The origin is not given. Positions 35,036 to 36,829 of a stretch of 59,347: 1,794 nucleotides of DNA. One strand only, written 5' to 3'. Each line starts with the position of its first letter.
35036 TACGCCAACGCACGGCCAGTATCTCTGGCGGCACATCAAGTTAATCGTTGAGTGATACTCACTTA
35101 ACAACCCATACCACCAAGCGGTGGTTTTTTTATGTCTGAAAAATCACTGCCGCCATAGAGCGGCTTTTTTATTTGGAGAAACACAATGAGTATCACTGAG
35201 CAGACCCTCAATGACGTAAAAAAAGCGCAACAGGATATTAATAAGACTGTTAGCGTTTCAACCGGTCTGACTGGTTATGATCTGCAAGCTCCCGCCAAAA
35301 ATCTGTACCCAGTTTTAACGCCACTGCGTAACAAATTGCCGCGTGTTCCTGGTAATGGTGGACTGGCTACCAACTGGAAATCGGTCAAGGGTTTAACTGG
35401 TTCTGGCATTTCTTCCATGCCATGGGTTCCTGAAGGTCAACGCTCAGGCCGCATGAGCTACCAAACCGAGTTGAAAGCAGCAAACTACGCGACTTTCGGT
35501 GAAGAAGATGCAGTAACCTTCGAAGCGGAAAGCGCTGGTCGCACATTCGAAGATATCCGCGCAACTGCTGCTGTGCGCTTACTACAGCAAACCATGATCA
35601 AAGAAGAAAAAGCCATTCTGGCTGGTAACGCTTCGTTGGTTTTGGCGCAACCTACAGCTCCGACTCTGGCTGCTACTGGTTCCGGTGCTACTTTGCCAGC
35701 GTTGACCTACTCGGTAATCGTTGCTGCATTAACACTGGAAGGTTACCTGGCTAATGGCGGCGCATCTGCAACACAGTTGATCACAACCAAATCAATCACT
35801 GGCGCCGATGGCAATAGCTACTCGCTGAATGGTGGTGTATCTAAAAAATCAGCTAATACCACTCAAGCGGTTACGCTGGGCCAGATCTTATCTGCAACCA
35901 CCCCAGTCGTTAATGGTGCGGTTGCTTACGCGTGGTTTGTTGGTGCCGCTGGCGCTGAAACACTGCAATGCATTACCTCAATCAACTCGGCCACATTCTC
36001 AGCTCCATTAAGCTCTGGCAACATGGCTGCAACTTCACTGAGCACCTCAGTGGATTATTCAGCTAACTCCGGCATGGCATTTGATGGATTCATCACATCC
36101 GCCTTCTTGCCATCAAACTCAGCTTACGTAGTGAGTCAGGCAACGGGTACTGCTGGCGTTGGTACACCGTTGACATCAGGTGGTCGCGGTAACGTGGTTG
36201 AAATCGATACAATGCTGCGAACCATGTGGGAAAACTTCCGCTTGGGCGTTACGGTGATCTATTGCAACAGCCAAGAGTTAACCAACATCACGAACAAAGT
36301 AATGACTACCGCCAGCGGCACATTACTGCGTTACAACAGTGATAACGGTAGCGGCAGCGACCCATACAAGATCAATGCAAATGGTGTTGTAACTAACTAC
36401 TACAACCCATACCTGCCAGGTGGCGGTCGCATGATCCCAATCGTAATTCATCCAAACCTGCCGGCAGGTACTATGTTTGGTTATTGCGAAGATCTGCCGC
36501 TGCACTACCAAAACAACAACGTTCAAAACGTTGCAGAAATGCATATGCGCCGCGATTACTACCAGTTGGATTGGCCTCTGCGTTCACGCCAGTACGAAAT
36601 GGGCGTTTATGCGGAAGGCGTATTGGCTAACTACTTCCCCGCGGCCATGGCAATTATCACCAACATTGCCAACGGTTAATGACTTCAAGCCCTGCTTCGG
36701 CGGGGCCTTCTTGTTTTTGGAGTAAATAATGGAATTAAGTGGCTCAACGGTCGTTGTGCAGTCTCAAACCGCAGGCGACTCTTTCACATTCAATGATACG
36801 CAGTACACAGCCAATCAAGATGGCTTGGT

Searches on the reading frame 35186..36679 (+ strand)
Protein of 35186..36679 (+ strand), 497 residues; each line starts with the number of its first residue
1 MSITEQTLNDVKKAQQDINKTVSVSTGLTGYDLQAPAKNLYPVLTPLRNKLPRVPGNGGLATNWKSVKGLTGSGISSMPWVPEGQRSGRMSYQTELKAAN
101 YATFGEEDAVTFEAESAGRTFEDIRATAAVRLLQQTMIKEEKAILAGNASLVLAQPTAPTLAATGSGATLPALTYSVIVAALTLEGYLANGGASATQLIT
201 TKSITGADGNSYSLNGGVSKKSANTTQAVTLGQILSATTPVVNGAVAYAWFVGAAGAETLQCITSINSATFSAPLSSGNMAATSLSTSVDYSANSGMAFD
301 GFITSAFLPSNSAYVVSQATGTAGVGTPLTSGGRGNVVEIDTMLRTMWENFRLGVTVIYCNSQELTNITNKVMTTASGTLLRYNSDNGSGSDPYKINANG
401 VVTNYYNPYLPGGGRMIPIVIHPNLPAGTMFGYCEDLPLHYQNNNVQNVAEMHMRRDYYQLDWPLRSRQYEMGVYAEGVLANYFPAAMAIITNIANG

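Call 71: search_protein_families(library=phrogs, proteins=[window:35186-36679:+], max_evalue=0.00001)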
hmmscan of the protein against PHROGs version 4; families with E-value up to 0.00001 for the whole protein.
window:35186-36679:+ (497 aa): 1 family
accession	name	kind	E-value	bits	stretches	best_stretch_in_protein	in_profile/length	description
phrog_13692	-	unknown function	1.7e-104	351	1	8-495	19-490/491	-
